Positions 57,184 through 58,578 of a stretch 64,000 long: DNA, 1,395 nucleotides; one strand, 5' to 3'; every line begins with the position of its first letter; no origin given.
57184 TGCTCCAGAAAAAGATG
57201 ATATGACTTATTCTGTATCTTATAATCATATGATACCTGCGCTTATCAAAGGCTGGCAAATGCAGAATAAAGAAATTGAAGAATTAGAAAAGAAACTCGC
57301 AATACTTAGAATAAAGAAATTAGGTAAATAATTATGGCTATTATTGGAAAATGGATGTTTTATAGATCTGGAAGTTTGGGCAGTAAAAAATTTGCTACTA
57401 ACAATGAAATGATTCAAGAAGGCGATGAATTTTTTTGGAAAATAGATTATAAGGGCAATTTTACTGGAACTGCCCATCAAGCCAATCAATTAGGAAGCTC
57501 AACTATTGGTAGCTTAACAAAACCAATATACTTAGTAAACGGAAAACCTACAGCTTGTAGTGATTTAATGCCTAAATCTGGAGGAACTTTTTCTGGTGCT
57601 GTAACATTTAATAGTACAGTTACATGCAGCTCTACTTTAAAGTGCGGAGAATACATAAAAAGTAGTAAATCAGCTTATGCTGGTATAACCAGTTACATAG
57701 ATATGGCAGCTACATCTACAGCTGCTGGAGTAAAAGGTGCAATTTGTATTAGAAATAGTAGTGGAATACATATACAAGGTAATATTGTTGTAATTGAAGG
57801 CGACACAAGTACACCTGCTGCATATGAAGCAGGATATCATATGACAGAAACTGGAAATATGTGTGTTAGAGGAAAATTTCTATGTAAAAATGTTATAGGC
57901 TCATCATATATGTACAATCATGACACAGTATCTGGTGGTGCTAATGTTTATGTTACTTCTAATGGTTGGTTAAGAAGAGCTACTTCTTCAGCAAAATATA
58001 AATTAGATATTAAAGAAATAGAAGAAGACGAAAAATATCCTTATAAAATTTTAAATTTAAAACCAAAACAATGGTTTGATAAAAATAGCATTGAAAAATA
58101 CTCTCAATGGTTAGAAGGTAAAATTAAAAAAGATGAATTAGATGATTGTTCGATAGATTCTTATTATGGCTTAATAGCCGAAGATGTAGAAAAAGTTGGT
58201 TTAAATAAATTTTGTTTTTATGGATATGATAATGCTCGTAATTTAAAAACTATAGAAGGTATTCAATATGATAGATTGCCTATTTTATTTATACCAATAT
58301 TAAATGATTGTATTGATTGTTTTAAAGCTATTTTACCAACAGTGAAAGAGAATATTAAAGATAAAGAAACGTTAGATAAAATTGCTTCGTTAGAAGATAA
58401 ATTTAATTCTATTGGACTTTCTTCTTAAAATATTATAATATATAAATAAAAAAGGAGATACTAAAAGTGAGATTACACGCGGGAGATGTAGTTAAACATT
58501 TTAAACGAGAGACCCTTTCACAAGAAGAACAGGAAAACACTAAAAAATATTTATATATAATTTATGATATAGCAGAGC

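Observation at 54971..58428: Three tandem fibres, each ending in an S74-type self-cleaving intramolecular chaperone domain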

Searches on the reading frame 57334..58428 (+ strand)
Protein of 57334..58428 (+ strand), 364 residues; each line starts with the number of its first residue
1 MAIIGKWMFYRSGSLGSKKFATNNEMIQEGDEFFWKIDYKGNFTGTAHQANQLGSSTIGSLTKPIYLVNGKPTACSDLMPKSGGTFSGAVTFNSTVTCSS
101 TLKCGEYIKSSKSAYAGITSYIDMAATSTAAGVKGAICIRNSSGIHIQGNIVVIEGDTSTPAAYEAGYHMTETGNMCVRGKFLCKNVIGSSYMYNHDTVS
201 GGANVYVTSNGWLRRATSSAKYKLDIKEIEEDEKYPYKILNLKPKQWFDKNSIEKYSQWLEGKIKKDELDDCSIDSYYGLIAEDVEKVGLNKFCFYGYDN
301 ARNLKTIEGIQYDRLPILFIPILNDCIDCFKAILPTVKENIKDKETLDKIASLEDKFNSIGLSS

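Call 3: search_protein_families(library=pfam, proteins=[window:57334-58428:+], max_evalue=0.1)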
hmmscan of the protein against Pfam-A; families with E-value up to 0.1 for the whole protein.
window:57334-58428:+ (364 aa): 1 family
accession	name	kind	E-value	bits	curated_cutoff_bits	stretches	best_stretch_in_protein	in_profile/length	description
PF13884.11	Peptidase_S74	-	0.0018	19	22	1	218-288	1-52/58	Chaperone of endosialidase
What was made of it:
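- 57985..58425 (+): F3 intramolecular chaperone domain, a divergent subtype with an insertion between the Ser-Lys strand and GLIAEDV. Ser218 codon is 57985-57987; Lys223 codon is 58000-58002. Predicted cut is T217|S218. PF13884 19.0 bits, below the cut-off of 22 (call 3).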

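Call 4: search_protein_families(library=phrogs, proteins=[window:57334-58428:+], max_evalue=0.01)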
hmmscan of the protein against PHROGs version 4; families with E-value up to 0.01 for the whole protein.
window:57334-58428:+ (364 aa): 6 families
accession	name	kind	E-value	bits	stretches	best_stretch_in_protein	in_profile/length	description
phrog_33754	-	unknown function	1.5e-26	94.2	1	122-329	339-544/555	-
phrog_1330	-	tail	5.7e-24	85.1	1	22-325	1098-1335/1361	tail protein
phrog_19653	-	head and packaging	4e-20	73.6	1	186-325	267-403/418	minor head protein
phrog_1786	-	head and packaging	2.6e-18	66.3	1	184-325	1107-1231/1246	minor head protein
phrog_1775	-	head and packaging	6.1e-06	25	1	209-289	1442-1526/1609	minor head protein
phrog_1980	-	tail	0.0015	19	1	101-288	245-378/449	tail fiber protein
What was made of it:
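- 57334..58428 (+): F3: 364-aa fibre gene unrelated to F1/F2 outside the chaperone. Predicted mature part is residues 1-217 (23.1 kDa); chaperone is residues 218-364 (17.1 kDa). PHROG hits include tail, minor-head-protein and unknown-function families, E down to 1.5e-26 (call 4).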

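Call 11: search_solved_structures(query=window:57334-58428:+, max_evalue=1, show_alignments=3)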
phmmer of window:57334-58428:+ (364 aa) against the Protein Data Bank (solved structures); distinct sequences matched with E-value up to 1: 1.
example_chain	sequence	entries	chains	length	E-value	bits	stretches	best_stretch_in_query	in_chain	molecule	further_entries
8v3j_A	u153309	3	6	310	0.027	16.5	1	85-212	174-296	Type 1 fimbrin D-mannose specific adhesin,Protein FimG | Type 1 fimbrin D-mannose specific adhesin FimH, Donor strand complemented with FimG peptid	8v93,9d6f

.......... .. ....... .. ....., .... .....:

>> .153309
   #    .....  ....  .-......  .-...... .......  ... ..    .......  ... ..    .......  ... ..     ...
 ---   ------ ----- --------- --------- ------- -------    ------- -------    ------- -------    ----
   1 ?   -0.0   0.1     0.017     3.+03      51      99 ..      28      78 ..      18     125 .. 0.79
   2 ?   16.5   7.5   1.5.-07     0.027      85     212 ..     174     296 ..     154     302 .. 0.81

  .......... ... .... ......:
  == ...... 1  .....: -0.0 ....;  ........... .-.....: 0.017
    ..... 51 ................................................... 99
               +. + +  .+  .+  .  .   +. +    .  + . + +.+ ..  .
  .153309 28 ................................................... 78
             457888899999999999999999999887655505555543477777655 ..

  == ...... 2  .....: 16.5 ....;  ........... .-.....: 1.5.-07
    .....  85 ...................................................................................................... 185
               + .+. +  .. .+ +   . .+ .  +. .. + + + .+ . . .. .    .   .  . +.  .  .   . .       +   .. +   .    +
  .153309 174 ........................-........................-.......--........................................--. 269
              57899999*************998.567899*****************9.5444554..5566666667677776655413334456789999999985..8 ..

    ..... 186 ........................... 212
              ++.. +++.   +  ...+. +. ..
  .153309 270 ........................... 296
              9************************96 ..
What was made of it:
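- Tried and rejected: F3 gave only a spurious low-complexity match to FimH, E 0.027 (call 11).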

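Call 16: find_homologous_proteins(query=window:57334-58428:+)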
Query window:57334-58428:+ (364 aa): 42 proteins with E <= 0.001 among 2878 candidates.
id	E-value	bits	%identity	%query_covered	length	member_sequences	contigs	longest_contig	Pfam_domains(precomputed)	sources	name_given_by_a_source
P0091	2.1e-230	782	94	100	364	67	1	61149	-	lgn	-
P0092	1.1e-225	766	91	100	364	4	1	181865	-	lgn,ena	-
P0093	7.4e-203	691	85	100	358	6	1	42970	-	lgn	-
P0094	2.6e-190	650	80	98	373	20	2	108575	-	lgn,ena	-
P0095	1.4e-172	592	73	99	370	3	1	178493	-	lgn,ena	-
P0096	3.6e-167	574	72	99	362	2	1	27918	-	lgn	-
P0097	9.9e-52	194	54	45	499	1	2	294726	-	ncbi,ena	-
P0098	1.2e-50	191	53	46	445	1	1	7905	-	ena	-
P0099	3.6e-50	189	53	46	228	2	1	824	-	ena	-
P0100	1.0e-49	187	52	46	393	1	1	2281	-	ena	-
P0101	2.5e-47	180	50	46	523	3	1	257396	-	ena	-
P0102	3.5e-47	179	49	46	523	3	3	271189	-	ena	-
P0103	4.0e-47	179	49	45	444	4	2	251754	-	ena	-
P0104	5.4e-47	178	51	46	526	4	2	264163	-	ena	-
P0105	5.5e-47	178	52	46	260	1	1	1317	-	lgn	-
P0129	1.6e-25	108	41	46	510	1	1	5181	PF13884.12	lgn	-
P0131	1.1e-12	66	45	29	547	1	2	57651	PF13884.12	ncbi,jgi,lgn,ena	-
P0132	9.8e-5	39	40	30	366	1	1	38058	PF13884.12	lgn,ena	-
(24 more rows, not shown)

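Call 24: search_solved_structures(query=A2, max_evalue=1, show_alignments=3)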
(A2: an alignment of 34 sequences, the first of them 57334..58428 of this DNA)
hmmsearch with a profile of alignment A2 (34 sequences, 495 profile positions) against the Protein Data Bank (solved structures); distinct sequences matched with E-value up to 1: 3.
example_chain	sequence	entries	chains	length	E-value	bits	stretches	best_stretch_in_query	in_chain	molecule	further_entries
4uxe_A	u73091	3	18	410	0.12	14.8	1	193-326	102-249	LARGE TAIL FIBER PROTEIN P34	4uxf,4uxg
5yvq_A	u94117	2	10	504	0.55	12.6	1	70-306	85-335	Tail fiber protein S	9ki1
4lin_A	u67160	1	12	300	0.88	11.9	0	51-210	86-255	Tail needle protein gp26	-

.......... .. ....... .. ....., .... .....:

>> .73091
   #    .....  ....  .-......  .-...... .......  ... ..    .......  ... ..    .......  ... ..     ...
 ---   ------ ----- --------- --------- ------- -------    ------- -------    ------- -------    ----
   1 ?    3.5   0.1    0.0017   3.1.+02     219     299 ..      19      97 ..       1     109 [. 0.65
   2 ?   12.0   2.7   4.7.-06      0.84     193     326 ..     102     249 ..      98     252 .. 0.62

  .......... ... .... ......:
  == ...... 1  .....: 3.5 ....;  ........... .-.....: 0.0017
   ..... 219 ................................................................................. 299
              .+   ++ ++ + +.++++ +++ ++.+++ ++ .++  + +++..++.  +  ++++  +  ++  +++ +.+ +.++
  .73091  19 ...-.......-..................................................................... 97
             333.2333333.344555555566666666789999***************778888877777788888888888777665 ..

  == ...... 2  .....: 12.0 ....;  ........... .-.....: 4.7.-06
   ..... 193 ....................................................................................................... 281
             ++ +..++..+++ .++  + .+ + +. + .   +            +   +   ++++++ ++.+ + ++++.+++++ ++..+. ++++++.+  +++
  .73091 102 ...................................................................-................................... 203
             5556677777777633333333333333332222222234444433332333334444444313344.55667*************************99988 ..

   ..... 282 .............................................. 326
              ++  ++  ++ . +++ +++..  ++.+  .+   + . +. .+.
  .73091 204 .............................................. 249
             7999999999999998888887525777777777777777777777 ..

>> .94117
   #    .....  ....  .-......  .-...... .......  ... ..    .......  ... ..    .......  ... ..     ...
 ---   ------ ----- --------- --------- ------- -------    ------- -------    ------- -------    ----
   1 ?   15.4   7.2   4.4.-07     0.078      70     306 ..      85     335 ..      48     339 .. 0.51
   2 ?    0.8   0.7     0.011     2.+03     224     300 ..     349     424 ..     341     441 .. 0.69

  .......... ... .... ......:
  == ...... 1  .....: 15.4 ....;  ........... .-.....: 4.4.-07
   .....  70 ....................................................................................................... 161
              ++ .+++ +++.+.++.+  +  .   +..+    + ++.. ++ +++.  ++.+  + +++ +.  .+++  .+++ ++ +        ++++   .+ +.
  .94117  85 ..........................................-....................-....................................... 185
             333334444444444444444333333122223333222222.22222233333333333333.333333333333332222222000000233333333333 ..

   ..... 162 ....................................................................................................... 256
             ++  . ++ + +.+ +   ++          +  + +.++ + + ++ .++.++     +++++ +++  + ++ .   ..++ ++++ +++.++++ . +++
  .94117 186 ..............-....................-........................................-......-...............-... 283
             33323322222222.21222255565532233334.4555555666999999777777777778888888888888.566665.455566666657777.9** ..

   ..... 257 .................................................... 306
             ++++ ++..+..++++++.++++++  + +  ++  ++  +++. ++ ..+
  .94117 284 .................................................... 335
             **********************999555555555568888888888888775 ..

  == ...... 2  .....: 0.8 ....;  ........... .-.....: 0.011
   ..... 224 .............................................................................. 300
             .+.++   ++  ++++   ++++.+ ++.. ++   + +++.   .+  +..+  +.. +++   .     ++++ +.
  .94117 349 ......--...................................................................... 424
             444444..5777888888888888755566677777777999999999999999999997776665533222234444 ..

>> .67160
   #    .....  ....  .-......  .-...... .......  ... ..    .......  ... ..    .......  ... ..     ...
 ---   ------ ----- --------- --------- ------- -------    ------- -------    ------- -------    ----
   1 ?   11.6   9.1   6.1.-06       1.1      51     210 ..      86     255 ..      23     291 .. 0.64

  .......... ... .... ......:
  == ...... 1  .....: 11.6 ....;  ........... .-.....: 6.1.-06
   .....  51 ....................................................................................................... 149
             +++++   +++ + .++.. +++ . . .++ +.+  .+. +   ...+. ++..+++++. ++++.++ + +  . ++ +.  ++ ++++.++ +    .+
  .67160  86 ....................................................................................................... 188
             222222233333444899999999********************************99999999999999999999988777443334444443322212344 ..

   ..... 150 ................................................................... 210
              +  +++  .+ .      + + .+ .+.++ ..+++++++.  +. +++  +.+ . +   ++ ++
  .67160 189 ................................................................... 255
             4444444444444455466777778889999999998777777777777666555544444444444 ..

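Call 38: search_dna_similar(query=window:57334-58428:+, collection=phages, mode=protein, max_rows=20, max_evalue=0.001)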
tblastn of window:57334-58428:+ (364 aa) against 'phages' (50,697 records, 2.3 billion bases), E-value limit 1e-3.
Records with a match: 195; places in all: 195; records where one place covers at least 80% of the query: 0.
Best place of each record, by identity: <60% 195.
By first word of the organism name: Staphylococcus 97; Bacillus 59; Lactobacillus 23; Latilactobacillus 5; Brochothrix 3; Leuconostoc 3; Arthrobacter 1; Lactiplantibacillus 1; Levilactobacillus 1; Hujiaoplasma 1; and 1 more.
By host as written in the record: Staphylococcus aureus 31; Bacillus subtilis 18; - 13; Bacillus subtilis BEST7003 8; Lactobacillus plantarum 5; Staphylococcus pseudintermedius 4; Lactobacillus brevis 4; Bacillus subtilis KACC 17797 3; and 79 more.
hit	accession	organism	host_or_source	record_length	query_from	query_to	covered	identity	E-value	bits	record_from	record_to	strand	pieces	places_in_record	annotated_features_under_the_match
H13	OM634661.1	Bacillus phage vB_BauM_KLEB27-3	Bacillus australimaris sKR4M-27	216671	122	345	62%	31.4%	6e-12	73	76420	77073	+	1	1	tail fiber protein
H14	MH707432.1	Bacillus phage BSP15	Bacillus subtilis KACC 17797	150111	138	339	55%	34.6%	1e-12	75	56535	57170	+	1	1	putative minor structural protein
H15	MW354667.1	Bacillus phage BSTP3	Bacillus subtilis KCCM12511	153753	138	339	55%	34.6%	1e-12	75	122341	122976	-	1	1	minor tail protein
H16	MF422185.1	Bacillus phage BSP10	Bacillus subtilis ATCC 15245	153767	138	339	55%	34.6%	1e-12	75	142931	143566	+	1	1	putative minor structural protein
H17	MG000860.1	Bacillus phage BSP9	Bacillus subtilis ATCC 15245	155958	138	339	55%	34.6%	2e-12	75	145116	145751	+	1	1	putative minor structural protein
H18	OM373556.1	Staphylococcus phage vB_SpsX-DS8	Staphylococcus pseudintermedius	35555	176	338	45%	42.7%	5e-17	89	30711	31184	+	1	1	record has no annotation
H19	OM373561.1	Staphylococcus phage vB_SpsX-DSP2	Staphylococcus pseudintermedius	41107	176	338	45%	42.7%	5e-17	89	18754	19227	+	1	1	record has no annotation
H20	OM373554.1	Staphylococcus phage vB_SpsX-DS6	Staphylococcus pseudintermedius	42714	176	338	45%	42.7%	5e-17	89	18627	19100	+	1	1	record has no annotation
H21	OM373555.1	Staphylococcus phage vB_SpsX-DS7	Staphylococcus pseudintermedius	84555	176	338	45%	42.7%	5e-17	89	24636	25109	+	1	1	record has no annotation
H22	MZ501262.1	Bacillus phage 035JT004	Bacillus subtilis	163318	130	324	54%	35.0%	2e-12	75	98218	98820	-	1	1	186: tail fiber protein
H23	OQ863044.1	Brochothrix phage BtpYZU02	Brochothrix thermosphacta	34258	140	342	56%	32.1%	5e-13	76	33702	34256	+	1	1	similar to tail protein; ORF45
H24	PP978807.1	Arthrobacter phage Soondubu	Arthrobacter sulfureus ATCC 19098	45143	137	346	58%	28.8%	2e-11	72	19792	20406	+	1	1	19: minor tail protein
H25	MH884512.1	Bacillus phage vB_BpsS-140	Bacillus pseudalcaliphilus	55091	186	357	47%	35.0%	2e-11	71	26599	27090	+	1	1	chromosome segregation protein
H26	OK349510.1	Bacillus phage BM-P1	Bacillus sp.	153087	170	347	49%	33.7%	1e-16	87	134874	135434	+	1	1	hypothetical protein (x2)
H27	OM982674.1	Bacillus phage SBSphiJ7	Bacillus subtilis BEST7003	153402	190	354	45%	35.5%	2e-12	74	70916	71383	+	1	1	hypothetical protein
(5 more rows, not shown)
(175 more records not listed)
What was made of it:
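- Closest known: IMC-bearing receptor-binding proteins. Same: The F3 IMC is 30-43% identical to such proteins (call 38).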

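Call 39: predict_structure(alignment_id=A2)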
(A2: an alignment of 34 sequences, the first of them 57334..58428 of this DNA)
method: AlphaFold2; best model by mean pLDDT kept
length: 364 residues; sequences in the alignment: 34
mean_pLDDT: 55.2   pTM: 0.36
mean pLDDT of the five models: 55.2, 53.8, 53.4, 47.3, 44.0
residues with pLDDT >= 90: 26; 70-90: 105; 50-70: 26; < 50: 207
segments of 3 or more residues with pLDDT < 50: 1-203
pLDDT, mean of each block of 10 residues (from residue 1): 29 36 40 43 37 39 38 29 32 29 29 33 36 37 38 35 35 37 41 41 50 53 64 88 88 85 79 83 92 86 84 87 87 83 86 79 48
secondary structure, 60 per line:
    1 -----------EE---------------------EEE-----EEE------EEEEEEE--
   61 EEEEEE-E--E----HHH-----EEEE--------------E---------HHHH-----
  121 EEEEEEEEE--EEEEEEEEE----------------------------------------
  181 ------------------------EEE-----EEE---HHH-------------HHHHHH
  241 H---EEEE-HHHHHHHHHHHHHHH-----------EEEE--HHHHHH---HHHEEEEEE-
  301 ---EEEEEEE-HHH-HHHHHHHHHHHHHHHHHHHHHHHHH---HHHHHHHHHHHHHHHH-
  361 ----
elements in order: E35-37 E43-45 E52-58 E61-66 E84-87 H112-115 E121-129 E132-140 E205-207 E213-215 H235-241 E245-248 H250-264 E276-279 H282-287 E294-299 E304-310 H316-340 H344-359
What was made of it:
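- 57985..58425 (+): AF2 pLDDT mostly 80-90 over about residues 230-350 (call 39).
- On Triple beta-helix / beta-helical fibre shaft: The F3 body is below pLDDT 50 (call 39).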

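Call 43: fold_search(model_id=the predicted structure, library=pdb)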
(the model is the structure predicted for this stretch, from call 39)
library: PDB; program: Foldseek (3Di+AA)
matches with E <= 10: 101; with E <= 0.001: 0
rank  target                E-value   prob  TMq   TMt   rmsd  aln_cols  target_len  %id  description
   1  3gw6_A                1.6e-02  0.72  0.19  0.26  21.3       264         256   11  Intramolecular Chaperone (released 2010-02-02)
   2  3gw6_C                1.6e-02  0.60  0.17  0.23  20.6       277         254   12  Intramolecular Chaperone (released 2010-02-02)
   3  3gw6_D                1.9e-02  0.72  0.20  0.27  19.9       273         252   11  Intramolecular Chaperone (released 2010-02-02)
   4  7dc3_B                3.9e-02  0.99  0.24  0.56   9.6       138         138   12  Crystal structure of the MyRF ICA domain (released 2021-08-25)
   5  3gw6_F                4.4e-02  0.66  0.19  0.25  20.4       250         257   11  Intramolecular Chaperone (released 2010-02-02)
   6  7dc3_A                5.0e-02  0.99  0.23  0.53   9.6       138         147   12  Crystal structure of the MyRF ICA domain (released 2021-08-25)
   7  7dc3_C                5.3e-02  0.98  0.23  0.52   9.7       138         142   12  Crystal structure of the MyRF ICA domain (released 2021-08-25)
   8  3gw6_B                7.1e-02  0.41  0.19  0.26  20.1       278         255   12  Intramolecular Chaperone (released 2010-02-02)
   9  3gw6_E                7.6e-02  0.44  0.19  0.26  18.9       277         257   10  Intramolecular Chaperone (released 2010-02-02)
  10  3gud_B                4.8e-01  0.57  0.17  0.46  10.1       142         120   17  Crystal structure of a novel intramolecular chaperon (released 2010-02-02)
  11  3gud_A                6.5e-01  0.54  0.18  0.48   8.8       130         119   17  Crystal structure of a novel intramolecular chaperon (released 2010-02-02)
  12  8ylg_A                8.7e-01  0.18  0.10  0.19  10.7        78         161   12  Crystal structure of Burkholderia thailandensis MftR in complex with operator DNA (released 2024-11-13)
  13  8ylg_B                1.2e+00  0.16  0.10  0.19  10.8        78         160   10  Crystal structure of Burkholderia thailandensis MftR in complex with operator DNA (released 2024-11-13)
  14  3gfj                  1.5e+00  0.09  0.09  0.17  11.7        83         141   19  Crystal structure of the ST1710 mutant (R89A) protein (released 2009-08-25)
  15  3gfl                  1.8e+00  0.08  0.09  0.17  11.3        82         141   20  Crystal structure of the ST1710 mutant (R90A) protein (released 2009-08-25)
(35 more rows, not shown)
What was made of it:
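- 57985..58425 (+): The Foldseek PDB top 11 matches are all IMC domains: 3gw6, 7dc3 (probability 0.99, target-normalised TM 0.56) and 3gud (call 43).
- For F3, the top 11 PDB fold matches are all IMC domains (call 43).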

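Call 52: search_protein_families(library=pfam, alignment_id=A2, max_evalue=0.01)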
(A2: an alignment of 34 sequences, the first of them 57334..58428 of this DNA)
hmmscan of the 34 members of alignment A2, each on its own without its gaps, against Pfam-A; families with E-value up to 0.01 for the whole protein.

A. member 1, window:57334-58428:+ (364 aa): 1 family
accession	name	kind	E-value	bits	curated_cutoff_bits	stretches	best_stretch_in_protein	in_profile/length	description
PF13884.11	Peptidase_S74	-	0.0018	19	22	0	218-288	1-52/58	Chaperone of endosialidase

B. families by the number of members that match (of 34 scanned): 4 families
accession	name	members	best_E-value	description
PF13884.11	Peptidase_S74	9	3.4e-09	Chaperone of endosialidase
PF21446.3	Gp34_trimer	4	1e-20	Long-tail fiber proximal subunit, C-terminal, trimerization domain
PF12789.12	PTR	1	0.0033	Phage tail repeat like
PF01031.25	Dynamin_M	1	0.008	Dynamin central region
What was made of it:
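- Nine members of the same family match PF13884 at E <= 0.01, with a best E-value of 3.4e-9 (call 52).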
